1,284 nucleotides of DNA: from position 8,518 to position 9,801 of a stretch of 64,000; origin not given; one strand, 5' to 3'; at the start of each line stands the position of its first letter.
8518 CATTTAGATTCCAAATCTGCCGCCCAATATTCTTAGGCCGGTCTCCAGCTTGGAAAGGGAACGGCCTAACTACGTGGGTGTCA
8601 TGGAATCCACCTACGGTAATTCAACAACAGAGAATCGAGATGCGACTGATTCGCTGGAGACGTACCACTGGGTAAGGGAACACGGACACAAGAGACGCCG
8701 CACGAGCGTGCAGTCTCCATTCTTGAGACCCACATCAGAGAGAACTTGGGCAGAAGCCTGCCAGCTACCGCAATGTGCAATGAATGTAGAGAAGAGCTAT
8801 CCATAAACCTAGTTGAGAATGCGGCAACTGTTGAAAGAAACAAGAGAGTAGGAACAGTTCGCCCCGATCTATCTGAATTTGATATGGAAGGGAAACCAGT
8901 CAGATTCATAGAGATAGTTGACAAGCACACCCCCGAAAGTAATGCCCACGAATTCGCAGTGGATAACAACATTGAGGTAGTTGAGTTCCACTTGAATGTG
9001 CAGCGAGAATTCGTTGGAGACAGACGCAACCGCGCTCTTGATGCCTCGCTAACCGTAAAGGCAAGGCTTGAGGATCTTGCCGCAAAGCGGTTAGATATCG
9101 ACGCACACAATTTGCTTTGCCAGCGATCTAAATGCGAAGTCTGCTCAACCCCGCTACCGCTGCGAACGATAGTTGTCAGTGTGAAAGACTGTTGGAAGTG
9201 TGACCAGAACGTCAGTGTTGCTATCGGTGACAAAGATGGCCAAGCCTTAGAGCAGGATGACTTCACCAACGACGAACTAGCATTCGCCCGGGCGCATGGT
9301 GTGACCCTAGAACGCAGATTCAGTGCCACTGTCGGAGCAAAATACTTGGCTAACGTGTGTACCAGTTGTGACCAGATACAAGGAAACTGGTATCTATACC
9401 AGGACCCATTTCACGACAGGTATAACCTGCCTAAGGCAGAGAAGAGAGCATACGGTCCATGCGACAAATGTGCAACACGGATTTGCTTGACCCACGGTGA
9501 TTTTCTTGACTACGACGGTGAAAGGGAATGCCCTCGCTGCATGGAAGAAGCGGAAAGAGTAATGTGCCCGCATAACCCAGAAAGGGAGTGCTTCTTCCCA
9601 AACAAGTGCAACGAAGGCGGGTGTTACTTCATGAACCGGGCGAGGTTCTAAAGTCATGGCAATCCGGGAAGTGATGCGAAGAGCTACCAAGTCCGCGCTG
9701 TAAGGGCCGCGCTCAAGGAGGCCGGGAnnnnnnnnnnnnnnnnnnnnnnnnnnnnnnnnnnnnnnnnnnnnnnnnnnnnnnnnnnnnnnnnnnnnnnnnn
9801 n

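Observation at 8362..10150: tRNA-Gln-adjacent lower-GC islet: multi-zinc-ribbon protein plus an orphan HicB-like antitoxin and a possible HicA remnant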

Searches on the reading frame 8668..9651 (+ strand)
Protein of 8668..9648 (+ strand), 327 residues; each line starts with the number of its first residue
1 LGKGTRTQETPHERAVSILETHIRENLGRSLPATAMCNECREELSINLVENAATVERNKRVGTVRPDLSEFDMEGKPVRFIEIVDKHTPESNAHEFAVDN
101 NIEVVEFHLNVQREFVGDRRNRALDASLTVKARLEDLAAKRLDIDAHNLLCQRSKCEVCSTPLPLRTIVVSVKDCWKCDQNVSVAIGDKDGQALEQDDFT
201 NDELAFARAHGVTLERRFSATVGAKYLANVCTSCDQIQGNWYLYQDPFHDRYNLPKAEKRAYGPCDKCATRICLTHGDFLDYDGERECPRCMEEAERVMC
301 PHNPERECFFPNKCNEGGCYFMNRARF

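Call 7: search_protein_families(library=ncbifam, proteins=[window:8746-9651:+], max_evalue=1)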
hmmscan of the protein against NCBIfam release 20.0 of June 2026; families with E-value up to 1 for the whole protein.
window:8746-9651:+ (301 aa): 1 family
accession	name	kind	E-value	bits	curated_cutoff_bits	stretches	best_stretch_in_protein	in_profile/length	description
NF004951.0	PRK06299.1-1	equivalog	0.065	11.6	918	1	28-110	444-527/556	30S ribosomal protein S1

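Call 8: search_protein_families(library=pfam, proteins=[window:8746-9648:+], max_evalue=1)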
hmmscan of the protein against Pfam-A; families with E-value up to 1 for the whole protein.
window:8746-9648:+ (301 aa): 1 family
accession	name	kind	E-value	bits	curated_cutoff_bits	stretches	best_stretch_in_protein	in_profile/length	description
PF07919.17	Gryzun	-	0.044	13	26.7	1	63-109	406-451/588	Gryzun, putative trafficking through Golgi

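Call 9: search_protein_families(library=phrogs, proteins=[window:8746-9648:+], max_evalue=1)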
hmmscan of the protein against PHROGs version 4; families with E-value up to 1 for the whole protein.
window:8746-9648:+ (301 aa): 1 family
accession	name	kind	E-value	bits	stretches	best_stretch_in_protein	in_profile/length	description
phrog_22460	-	unknown function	0.22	13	0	123-165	41-83/87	-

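Call 10: search_protein_families(library=padloc, proteins=[window:8746-9648:+], max_evalue=1)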
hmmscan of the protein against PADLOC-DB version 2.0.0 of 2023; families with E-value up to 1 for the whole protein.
window:8746-9648:+ (301 aa): 0 families

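Call 12: find_homologous_proteins(query=window:8746-9648:+)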
Query window:8746-9648:+ (301 aa): 208 proteins with E <= 0.001 among 1450 candidates; the best 120 are listed.
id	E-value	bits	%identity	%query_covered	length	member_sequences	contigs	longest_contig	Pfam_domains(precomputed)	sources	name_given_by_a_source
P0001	6.1e-202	688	97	100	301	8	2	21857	-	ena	-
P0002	1.0e-170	585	81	99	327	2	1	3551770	-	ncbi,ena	-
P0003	8.7e-170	582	81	99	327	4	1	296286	-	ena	-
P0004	2.4e-166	571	79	100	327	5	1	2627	-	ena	-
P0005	1.2e-147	509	79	86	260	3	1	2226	-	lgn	-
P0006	1.1e-144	500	80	86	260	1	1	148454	-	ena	-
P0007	1.5e-144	499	68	100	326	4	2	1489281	-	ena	-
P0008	3.2e-142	492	67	99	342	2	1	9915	-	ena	-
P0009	4.2e-142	491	67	99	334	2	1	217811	-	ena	-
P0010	9.0e-142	490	68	99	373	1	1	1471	-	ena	-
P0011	9.6e-142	490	67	99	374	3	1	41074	-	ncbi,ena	-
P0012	1.1e-141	490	66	99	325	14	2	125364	-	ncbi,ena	-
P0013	1.1e-141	490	67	98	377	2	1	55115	-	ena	-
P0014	2.7e-141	489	66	99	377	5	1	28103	-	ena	-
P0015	3.0e-141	488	66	99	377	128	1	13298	-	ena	-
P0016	4.2e-141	488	67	99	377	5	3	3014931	-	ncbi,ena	-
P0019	3.0e-140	485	67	99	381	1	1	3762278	-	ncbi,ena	-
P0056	1.3e-135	470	64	100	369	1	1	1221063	-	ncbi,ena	-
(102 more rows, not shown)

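Call 13: find_related_loci(query=window:8746-9648:+, collection=genome_contigs, flank=6000)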
Query window:8746-9648:+ (301 aa) in genome_contigs; peptide patterns used: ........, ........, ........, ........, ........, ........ (x = any residue, [..] = any of these).
45 stretches matched a pattern; 28 encode a relative of the query (tblastn E <= 1e-3); 28 distinct loci.
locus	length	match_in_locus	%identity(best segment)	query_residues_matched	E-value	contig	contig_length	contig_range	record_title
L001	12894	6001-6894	81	1-298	3e-171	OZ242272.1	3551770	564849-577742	MAG: Chloroflexota bacterium isolate e1420fa2-ce91-4a5a-b5ce-1a2ec9efecdf genome assembly, chromosome: 1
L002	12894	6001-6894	81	1-298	3e-170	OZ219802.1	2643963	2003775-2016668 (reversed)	MAG: Chloroflexota bacterium isolate 50a8419b-8e17-430b-920a-11f3287aca29 genome assembly, chromosome: 2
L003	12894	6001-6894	79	1-298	8e-167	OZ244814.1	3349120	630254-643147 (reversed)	MAG: Chloroflexota bacterium isolate 69ec6d3d-2374-4d29-b98a-ed9ec61ffa6d genome assembly, chromosome: 1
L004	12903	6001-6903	79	1-301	3e-166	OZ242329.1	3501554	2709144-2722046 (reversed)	MAG: Chloroflexota bacterium isolate 2b2caabe-c752-47ff-af95-c7664a5aabd3 genome assembly, chromosome: 1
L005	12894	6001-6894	68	1-298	1e-146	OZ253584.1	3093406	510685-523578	MAG: Dehalococcoidia bacterium isolate 03c8e236-5a43-4a8a-a010-48565315aea4 genome assembly, chromosome: 1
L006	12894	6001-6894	67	1-298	2e-145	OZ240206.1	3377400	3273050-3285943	MAG: Dehalococcoidia bacterium isolate 2e453fae-0281-4c22-a0b3-57af5dde5db4 genome assembly, chromosome: 1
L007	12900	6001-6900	66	1-300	5e-145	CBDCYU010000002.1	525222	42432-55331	MAG: Dehalococcoidia bacterium isolate 262ce888-de54-4936-a59d-857f670bbefa genome assembly, contig: contig_2, whole gen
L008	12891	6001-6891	65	1-297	3e-144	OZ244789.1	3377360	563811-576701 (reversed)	MAG: Chloroflexota bacterium isolate ab4077b5-c520-4789-84b5-e4883557eec7 genome assembly, chromosome: 1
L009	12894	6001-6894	67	1-298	3e-143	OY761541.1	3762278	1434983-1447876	MAG: Dehalococcoidia bacterium isolate f9b9afb7-0d58-404f-89de-58ff16bbafec genome assembly, chromosome: 1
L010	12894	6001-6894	66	1-298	5e-143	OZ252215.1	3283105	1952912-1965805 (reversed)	MAG: Dehalococcoidia bacterium isolate f790cd15-5f21-4149-8e86-57a76e5ce5f8 genome assembly, chromosome: 1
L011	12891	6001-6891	66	1-297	1e-142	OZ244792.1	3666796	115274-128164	MAG: Dehalococcoidia bacterium isolate ad4dcc4a-e611-4ae4-9ebb-ef3820abf337 genome assembly, chromosome: 1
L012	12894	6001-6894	66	1-298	2e-142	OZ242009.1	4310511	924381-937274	MAG: Dehalococcoidia bacterium isolate 899261b6-bc8c-404b-9ed8-1f9bb82080cc genome assembly, chromosome: 1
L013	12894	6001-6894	65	1-298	5e-141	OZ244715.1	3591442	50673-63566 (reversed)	MAG: Dehalococcoidia bacterium isolate 2a03d168-6b0a-4ce5-99cd-548ba5eaeb18 genome assembly, chromosome: 1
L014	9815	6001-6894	65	1-298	7e-140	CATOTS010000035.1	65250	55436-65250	MAG: uncultured Caldilineaceae bacterium isolate 89edc99b-a254-4a58-8b99-7cf6359c985e genome assembly, contig: contig_35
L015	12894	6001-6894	64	1-298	8e-140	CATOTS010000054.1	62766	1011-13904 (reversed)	MAG: uncultured Caldilineaceae bacterium isolate 89edc99b-a254-4a58-8b99-7cf6359c985e genome assembly, contig: contig_54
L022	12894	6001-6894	66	1-298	6e-144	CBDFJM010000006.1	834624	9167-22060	MAG: Dehalococcoidia bacterium isolate e3381621-976b-4bb2-ab20-043f7ff68e99 genome assembly, contig: contig_6, whole gen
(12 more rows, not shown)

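Call 29: predict_structure(alignment_id=A1)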
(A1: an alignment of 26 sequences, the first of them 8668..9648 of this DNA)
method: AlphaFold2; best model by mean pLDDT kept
length: 327 residues; sequences in the alignment: 26
mean_pLDDT: 73.7   pTM: 0.50
mean pLDDT of the five models: 73.7, 73.5, 69.5, 68.9, 67.5
residues with pLDDT >= 90: 59; 70-90: 135; 50-70: 103; < 50: 30
segments of 3 or more residues with pLDDT < 50: 1-6, 87-89, 114-116, 247-249, 281-285, 322-327
pLDDT, mean of each block of 10 residues (from residue 1): 52 92 94 78 83 93 89 93 67 73 84 51 65 87 72 74 86 83 87 77 88 75 69 77 51 74 73 55 50 60 65 62 41
secondary structure, 60 per line:
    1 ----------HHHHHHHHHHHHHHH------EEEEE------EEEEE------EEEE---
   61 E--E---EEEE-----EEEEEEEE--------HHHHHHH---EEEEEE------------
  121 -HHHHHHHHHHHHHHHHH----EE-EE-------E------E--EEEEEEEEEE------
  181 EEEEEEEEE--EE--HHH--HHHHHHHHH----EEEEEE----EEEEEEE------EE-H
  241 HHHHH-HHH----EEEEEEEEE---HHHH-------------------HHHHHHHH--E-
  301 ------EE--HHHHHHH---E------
elements in order: H11-25 E32-36 E43-47 E54-57 E68-71 E77-84 H93-99 E103-108 H122-138 E165-174 E181-189 H201-209 E214-219 E224-230 H240-245 E254-262 H266-269 H289-296 H311-317

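Call 35: search_protein_representatives(alignment_id=A1)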
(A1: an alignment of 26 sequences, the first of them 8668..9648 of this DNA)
Query: 26 sequences, 369 profile positions. Proteins with E-value up to 0.001 (for the whole library): 716; up to 1e-10: 303; up to 1e-30: 40. The best 150 are listed.
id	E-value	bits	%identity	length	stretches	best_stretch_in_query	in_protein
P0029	5.9e-191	650.6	-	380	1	3-365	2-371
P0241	8.1e-144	495.5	-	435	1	10-337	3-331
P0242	2.4e-131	454.4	-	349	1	11-326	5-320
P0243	3.0e-119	414.6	-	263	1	124-368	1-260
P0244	5.3e-117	407.2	-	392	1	8-339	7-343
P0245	2.1e-108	378.9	-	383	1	10-326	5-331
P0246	8.4e-94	330.9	-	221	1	105-324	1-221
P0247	6.5e-77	275.3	-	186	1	65-211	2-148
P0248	3.3e-66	240.1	-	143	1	17-158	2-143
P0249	7.2e-61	222.5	-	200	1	153-326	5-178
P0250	1.8e-59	218.0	-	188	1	150-323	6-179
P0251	3.7e-59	216.9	-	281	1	8-270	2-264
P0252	1.1e-55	205.5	-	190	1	3-132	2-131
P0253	4.6e-55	203.4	-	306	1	9-266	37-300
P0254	4.0e-52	193.8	-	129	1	2-125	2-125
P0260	5.6e-45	170.3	-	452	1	154-325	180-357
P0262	8.6e-41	156.5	-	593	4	150-245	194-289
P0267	3.5e-36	141.3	-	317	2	140-245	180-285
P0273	5.3e-33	130.8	-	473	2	137-269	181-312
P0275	2.8e-32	128.5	-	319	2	147-270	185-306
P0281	1.1e-29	119.9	-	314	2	148-244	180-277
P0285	3.4e-28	115.0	-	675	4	138-237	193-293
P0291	6.3e-28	114.1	-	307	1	26-251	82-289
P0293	1.0e-27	113.4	-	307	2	148-243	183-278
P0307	8.3e-26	107.2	-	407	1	11-244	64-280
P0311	2.1e-25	105.9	-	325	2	10-110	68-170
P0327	4.6e-24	101.4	-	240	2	7-110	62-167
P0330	1.5e-23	99.8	-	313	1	18-244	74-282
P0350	7.8e-22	94.1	-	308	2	8-113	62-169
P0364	1.3e-20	90.1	-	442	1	35-236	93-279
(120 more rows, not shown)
